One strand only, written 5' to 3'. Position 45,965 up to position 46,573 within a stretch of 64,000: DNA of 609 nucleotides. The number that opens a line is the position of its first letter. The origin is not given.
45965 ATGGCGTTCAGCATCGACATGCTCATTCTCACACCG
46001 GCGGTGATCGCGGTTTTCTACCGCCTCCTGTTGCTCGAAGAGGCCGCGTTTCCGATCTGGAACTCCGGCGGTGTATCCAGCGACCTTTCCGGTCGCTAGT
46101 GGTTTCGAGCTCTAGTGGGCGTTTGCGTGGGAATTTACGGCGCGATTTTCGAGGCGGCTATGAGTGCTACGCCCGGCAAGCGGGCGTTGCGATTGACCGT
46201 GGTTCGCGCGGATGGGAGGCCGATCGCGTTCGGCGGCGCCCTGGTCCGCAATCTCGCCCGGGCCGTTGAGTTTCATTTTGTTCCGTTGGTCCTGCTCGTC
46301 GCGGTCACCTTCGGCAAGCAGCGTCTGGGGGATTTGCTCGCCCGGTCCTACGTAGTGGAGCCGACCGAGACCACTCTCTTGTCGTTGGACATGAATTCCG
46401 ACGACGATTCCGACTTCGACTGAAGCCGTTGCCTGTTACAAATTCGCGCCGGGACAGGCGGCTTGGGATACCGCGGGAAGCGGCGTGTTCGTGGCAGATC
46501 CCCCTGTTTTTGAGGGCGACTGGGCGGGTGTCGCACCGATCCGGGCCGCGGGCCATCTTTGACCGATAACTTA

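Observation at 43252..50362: Uncharacterised co-oriented operon: acidic-tail protein, lipoprotein, RDD-domain protein and a giant ExeA-like AAA/coiled-coil protein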

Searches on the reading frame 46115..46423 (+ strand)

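Call 3: search_protein_families(library=pfam, proteins=[window:46115-46423:+], max_evalue=0.1)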
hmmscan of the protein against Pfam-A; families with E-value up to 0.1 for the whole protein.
window:46115-46423:+ (102 aa): 3 families
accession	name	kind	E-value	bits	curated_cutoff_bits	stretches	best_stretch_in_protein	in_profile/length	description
PF06271.18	RDD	-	1.3e-10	42.2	24.1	1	3-76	56-136/137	RDD family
PF13480.13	Acetyltransf_6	-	0.0048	17.5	22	1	9-44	56-91/143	Acetyltransferase (GNAT) domain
PF24107.1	DUF7382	-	0.0076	16.5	27.4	1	19-40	16-37/65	Domain of unknown function (DUF7382)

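Call 6: search_protein_families(library=ncbifam, proteins=[window:46115-46423:+], max_evalue=0.1)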
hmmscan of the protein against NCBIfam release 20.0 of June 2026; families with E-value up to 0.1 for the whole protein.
window:46115-46423:+ (102 aa): 1 family
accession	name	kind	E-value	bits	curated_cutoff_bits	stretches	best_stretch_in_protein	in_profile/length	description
NF011769.0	PRK15223.1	equivalog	0.059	11.1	1105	1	5-44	738-776/836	fimbrial biogenesis outer membrane usher protein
